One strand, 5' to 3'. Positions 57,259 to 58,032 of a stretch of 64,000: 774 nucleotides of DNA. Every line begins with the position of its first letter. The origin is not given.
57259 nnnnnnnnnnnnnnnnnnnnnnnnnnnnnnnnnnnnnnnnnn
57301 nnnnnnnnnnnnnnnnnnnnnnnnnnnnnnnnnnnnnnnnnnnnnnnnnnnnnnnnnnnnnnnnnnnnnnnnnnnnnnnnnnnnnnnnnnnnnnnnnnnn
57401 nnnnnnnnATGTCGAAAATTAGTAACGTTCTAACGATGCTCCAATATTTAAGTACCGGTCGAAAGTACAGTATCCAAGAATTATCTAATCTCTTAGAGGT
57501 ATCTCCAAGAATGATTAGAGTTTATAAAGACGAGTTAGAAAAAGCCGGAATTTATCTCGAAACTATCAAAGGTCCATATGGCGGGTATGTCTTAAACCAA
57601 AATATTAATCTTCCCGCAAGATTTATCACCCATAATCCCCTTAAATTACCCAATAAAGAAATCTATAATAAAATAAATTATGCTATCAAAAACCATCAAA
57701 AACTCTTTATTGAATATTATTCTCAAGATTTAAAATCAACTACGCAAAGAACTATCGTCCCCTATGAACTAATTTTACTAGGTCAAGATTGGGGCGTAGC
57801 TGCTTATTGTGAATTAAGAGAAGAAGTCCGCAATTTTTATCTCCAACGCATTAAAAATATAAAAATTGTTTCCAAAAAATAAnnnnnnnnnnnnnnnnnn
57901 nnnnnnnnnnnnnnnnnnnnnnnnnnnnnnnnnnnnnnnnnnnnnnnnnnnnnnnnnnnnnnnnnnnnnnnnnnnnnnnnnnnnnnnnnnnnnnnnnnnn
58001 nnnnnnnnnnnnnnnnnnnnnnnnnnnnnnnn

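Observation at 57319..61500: WYL-regulated operon of double-SIS isomerase, Ham1-type NTP pyrophosphatase, Qng1/DUF2419 N-glycosylase and nucleotidyltransferase: candidate undescribed modified-nucleotide module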

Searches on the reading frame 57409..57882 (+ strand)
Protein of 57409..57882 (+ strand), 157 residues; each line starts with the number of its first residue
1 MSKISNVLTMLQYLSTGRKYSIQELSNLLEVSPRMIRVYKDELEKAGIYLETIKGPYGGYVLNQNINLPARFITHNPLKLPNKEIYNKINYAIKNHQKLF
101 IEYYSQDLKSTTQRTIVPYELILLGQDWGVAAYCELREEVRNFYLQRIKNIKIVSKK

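Call 3: search_protein_families(library=pfam, proteins=[window:57409-57882:+], max_evalue=0.01)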
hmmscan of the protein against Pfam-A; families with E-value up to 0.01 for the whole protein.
window:57409-57882:+ (157 aa): 4 families
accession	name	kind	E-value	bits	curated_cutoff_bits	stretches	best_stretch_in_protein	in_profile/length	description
PF13280.12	WYL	-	3.8e-15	56.1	21.8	1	85-153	2-70/70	WYL domain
PF08279.18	HTH_11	-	8.1e-07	29.3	25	1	8-60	3-54/55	HTH domain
PF02082.26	Rrf2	-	1.2e-06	29.2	30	1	7-65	11-68/132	Iron-dependent Transcriptional regulator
PF08220.18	HTH_DeoR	-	0.00049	20.2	21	1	10-63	5-54/57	DeoR-like helix-turn-helix domain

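Call 4: search_protein_families(library=ncbifam, proteins=[window:57409-57882:+], max_evalue=0.01)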
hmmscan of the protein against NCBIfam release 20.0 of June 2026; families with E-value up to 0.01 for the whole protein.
window:57409-57882:+ (157 aa): 2 families
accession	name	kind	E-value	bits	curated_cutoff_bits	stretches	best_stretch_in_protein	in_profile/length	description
TIGR00738.1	rrf2_super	superfamily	0.00025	20.9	73.3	1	8-65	11-70/132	Rrf2 family transcriptional regulator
NF041852.1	trans_reg_HypR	equivalog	0.00055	19.9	180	1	7-67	11-72/139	redox-sensitive transcriptional regulator HypR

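Call 5: search_protein_families(library=padloc, proteins=[window:57409-57882:+], max_evalue=0.01)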
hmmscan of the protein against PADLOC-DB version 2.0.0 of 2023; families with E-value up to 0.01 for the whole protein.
window:57409-57882:+ (157 aa): 4 families
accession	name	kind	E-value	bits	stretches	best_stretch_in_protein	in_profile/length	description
PDLC01457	WYL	-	1.7e-28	97.8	2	78-156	119-196/229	"CAS-I,CAS-II,CAS-III,CAS-IV,CAS-V,CAS-VI; associated_signaling"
PDLC01652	WYL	-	2.5e-10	38.9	1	83-153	17-77/162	"CAS-I,CAS-II,CAS-III,CAS-IV,CAS-V,CAS-VI; associated_signaling"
PDLC03787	RTasWYL-YodC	-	3.9e-08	30.8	1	83-154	275-350/354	DRT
PDLC01766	Cas3c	-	5.1e-05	19.6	1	43-155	102-208/1009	-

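Call 78: search_solved_structures(query=window:57409-57882:+, max_evalue=1)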
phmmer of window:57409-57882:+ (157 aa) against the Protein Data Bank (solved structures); distinct sequences matched with E-value up to 1: 15.
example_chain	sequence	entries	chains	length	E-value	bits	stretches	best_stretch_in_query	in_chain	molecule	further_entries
6sj9_A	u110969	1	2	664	1.8e-05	27.6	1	84-151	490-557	Proteasome accessory factor B/C (PafBC)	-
7p5x_AX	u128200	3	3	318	4.2e-05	26.4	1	89-153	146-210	PafC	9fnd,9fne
7tb5_A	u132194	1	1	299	5.8e-05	26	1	36-155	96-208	WYL domain-containing protein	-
7t8k_A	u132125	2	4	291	0.00024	24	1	81-154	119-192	BrxR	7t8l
7qfz_A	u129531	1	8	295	0.0003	23.7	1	77-155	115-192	WYL domain-containing protein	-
8etq_A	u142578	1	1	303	0.00082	22.3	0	14-54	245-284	k-cTRP5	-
9c5g_A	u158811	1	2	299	0.023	17.5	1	98-152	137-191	CapW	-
7tb6_A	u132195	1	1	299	0.036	16.9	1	89-150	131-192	S. maltophilia CapW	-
7p48_6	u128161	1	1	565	0.25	14.2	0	75-121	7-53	ABC-F type ribosomal protection protein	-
2efn_A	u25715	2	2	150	0.63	12.9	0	9-77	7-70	150aa long hypothetical transcriptional regulator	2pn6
2efo_A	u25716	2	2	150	0.67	12.8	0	9-77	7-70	150aa long hypothetical transcriptional regulator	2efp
2e7w_A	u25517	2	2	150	0.67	12.8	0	9-77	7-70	150aa long hypothetical transcriptional regulator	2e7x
2efq_A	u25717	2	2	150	0.67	12.8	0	9-77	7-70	150aa long hypothetical transcriptional regulator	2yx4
2pmh_A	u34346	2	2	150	0.68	12.8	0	9-77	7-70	150aa long hypothetical transcriptional regulator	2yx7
6y45_A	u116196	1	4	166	0.94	12.3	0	18-64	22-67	Rrf2 family transcriptional regulator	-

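Call 104: search_protein_families(library=phrogs, proteins=[window:57409-57882:+], max_evalue=0.001)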
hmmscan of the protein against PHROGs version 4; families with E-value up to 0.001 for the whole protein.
window:57409-57882:+ (157 aa): 1 family
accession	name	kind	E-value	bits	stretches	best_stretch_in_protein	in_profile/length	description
phrog_13105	-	unknown function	7.5e-11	43.1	1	84-156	147-217/239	-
